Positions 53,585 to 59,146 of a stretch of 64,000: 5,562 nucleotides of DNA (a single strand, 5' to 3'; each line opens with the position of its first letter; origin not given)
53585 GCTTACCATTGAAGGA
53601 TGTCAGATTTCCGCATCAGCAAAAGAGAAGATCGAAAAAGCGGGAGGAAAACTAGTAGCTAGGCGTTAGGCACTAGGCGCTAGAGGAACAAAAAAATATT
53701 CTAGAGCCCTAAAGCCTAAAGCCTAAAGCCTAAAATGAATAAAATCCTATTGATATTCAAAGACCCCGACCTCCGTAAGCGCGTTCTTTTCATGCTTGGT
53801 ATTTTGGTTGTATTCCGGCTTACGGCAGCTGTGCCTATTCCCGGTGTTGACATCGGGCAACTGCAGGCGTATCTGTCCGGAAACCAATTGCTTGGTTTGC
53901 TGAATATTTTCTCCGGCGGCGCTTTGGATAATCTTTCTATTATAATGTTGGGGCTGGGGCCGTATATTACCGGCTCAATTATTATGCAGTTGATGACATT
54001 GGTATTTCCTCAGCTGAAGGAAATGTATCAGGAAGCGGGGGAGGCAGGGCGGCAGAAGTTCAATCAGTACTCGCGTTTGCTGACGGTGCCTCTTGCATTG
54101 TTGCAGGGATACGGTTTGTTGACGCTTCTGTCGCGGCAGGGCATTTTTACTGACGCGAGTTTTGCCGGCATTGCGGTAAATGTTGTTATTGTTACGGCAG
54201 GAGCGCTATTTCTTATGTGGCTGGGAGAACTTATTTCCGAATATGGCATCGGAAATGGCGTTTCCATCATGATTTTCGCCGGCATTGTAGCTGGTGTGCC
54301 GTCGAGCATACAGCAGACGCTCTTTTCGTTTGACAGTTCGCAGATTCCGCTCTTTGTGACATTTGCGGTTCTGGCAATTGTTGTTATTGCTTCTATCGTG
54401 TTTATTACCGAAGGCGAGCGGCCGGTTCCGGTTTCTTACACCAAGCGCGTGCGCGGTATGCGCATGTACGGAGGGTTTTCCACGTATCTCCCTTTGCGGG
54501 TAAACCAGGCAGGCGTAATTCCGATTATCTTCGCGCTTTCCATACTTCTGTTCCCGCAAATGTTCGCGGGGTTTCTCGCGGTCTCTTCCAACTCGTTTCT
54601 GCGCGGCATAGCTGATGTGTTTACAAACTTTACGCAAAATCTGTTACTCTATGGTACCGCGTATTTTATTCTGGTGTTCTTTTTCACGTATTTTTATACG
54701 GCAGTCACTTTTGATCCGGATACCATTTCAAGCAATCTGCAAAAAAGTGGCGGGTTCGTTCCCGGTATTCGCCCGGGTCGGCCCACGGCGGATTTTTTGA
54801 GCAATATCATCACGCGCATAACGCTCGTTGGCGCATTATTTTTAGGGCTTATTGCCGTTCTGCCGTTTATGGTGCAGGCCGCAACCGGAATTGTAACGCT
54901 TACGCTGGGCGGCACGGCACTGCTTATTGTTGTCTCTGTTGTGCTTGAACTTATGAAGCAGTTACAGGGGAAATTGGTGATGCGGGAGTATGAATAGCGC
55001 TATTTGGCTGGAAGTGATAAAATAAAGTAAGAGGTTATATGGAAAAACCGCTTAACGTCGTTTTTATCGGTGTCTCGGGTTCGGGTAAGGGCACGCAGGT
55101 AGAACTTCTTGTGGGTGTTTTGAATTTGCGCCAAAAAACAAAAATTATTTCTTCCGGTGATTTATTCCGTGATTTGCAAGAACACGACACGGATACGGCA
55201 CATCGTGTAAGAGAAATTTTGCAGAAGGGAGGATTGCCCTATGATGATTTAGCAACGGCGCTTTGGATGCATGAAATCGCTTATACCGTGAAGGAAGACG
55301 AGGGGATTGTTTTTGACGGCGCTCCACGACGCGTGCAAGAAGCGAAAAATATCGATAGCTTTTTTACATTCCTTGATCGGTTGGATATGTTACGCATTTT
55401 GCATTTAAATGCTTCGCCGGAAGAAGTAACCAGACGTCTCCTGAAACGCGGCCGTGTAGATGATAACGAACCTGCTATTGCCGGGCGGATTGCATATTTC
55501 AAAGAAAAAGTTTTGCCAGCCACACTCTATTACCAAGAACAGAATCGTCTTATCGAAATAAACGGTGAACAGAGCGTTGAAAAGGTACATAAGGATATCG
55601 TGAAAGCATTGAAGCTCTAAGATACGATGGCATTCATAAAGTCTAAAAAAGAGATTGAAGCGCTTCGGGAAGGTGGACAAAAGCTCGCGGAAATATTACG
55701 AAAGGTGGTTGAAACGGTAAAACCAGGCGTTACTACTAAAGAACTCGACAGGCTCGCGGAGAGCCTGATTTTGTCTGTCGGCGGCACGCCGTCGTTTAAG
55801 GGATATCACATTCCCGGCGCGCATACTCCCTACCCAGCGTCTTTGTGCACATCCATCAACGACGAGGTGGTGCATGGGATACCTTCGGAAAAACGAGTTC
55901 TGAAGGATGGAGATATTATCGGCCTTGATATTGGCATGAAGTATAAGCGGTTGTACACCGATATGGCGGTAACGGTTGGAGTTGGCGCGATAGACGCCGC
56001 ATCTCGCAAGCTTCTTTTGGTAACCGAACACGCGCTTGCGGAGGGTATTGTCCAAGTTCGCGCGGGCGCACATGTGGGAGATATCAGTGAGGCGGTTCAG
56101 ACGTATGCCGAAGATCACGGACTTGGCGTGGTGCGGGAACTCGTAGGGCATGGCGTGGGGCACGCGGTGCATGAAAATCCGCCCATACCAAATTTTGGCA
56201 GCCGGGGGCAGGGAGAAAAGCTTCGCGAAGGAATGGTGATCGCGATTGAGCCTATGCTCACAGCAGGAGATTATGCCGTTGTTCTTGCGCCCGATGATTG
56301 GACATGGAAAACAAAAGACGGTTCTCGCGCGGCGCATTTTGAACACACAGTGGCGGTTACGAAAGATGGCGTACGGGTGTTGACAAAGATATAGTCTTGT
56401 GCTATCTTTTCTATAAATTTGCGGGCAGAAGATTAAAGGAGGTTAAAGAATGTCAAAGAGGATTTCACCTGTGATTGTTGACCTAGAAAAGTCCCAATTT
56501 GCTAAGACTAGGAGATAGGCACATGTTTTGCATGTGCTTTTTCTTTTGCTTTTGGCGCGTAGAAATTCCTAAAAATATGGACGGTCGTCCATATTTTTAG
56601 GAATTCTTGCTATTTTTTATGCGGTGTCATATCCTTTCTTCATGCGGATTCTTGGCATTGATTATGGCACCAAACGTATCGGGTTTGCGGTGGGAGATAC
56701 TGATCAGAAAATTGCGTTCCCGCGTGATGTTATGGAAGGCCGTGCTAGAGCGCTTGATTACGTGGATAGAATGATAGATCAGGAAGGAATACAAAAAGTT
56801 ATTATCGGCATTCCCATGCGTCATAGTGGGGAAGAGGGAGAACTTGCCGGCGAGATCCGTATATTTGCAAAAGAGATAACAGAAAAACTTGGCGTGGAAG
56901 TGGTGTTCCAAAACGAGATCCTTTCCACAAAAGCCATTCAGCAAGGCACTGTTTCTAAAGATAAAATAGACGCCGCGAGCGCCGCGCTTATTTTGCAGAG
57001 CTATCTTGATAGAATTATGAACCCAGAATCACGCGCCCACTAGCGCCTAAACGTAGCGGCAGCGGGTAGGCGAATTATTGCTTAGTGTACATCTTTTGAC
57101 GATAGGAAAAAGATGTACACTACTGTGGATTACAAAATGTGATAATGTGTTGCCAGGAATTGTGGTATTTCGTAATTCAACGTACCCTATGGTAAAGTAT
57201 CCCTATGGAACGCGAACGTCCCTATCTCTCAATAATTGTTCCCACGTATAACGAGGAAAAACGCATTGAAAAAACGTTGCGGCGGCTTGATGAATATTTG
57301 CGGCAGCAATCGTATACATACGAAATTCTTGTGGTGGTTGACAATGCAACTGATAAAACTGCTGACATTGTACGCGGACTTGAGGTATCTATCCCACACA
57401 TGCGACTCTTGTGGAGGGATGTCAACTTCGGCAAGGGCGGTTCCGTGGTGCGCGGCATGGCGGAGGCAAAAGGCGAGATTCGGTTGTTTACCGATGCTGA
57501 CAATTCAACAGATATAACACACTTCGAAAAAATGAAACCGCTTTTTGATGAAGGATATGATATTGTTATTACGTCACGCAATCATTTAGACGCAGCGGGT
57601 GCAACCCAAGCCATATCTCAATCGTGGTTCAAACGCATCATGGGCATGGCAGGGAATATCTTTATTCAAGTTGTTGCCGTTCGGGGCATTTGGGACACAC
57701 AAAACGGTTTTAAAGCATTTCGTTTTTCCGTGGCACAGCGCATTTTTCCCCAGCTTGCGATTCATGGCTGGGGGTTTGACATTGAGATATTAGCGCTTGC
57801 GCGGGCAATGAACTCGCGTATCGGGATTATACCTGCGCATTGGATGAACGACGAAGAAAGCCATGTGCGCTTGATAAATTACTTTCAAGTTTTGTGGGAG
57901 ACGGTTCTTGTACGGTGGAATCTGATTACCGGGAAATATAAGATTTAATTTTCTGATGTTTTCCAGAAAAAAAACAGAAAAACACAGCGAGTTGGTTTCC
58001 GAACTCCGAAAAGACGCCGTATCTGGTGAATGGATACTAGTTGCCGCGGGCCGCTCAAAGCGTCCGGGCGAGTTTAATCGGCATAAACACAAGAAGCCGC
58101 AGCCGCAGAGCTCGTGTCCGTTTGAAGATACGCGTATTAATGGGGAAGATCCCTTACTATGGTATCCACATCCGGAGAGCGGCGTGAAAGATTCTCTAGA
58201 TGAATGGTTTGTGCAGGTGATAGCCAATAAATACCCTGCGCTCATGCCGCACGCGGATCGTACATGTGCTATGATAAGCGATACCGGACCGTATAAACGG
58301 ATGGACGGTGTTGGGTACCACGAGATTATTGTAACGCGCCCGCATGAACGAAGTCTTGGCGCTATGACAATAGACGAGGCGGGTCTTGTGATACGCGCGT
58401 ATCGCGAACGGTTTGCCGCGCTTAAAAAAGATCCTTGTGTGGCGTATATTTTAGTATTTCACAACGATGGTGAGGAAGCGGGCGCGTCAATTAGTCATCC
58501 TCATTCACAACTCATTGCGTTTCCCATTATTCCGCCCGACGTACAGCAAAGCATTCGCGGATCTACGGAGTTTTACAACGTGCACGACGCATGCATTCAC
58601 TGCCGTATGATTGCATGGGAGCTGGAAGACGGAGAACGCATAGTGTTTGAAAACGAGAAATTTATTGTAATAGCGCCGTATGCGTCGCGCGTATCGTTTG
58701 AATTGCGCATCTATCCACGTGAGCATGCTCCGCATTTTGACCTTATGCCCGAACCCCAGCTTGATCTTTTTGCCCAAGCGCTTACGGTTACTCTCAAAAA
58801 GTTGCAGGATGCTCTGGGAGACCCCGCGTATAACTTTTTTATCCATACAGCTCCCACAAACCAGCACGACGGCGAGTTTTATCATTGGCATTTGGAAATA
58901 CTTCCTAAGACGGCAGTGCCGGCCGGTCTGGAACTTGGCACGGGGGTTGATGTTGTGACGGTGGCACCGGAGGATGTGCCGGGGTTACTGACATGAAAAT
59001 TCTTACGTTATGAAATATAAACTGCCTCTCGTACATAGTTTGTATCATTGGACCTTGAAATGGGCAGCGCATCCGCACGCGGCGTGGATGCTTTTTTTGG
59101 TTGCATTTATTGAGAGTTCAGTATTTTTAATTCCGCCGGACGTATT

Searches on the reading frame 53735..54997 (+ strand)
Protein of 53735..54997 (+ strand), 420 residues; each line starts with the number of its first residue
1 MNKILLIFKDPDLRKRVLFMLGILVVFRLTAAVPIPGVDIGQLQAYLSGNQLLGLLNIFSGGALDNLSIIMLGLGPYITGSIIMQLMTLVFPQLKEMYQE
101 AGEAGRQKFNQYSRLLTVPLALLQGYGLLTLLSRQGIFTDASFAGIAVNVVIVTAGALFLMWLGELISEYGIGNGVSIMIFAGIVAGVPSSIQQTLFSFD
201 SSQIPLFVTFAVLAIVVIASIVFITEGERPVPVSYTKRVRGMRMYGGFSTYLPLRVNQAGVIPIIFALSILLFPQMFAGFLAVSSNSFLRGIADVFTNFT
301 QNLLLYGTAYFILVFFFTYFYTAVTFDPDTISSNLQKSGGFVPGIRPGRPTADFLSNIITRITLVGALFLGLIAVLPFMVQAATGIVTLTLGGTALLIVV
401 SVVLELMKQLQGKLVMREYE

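Call 53: search_protein_families(library=pfam, proteins=[window:53735-54997:+], max_evalue=0.001)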
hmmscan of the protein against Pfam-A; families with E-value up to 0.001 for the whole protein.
window:53735-54997:+ (420 aa): 1 family
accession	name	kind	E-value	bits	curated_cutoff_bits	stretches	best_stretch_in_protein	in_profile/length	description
PF00344.25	SecY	-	1.5e-101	340.3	32.2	1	68-407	1-306/306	SecY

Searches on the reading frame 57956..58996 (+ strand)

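Call 53: search_protein_families(library=pfam, proteins=[window:57956-58996:+], max_evalue=0.001)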
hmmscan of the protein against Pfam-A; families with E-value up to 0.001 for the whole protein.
window:57956-58996:+ (346 aa): 5 families
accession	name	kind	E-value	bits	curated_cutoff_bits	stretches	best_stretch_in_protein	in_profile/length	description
PF01087.27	GalP_UDP_transf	-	1e-15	59.1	22.1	1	9-192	6-183/184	Galactose-1-phosphate uridyl transferase, N-terminal domain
PF16268.10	DUF4921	-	1.6e-07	31.1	28.5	1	132-341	190-389/425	Domain of unknown function (DUF4921)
PF19327.4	Ap4A_phos_N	-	2.4e-05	24.3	23.1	1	164-196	135-167/177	Ap4A phosphorylase N-terminal domain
PF01230.28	HIT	-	4.9e-05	24.3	21.5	0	226-318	5-95/98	HIT domain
PF02744.22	GalP_UDP_tr_C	-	5.4e-05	23.4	29.2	1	217-314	19-118/165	Galactose-1-phosphate uridyl transferase, C-terminal domain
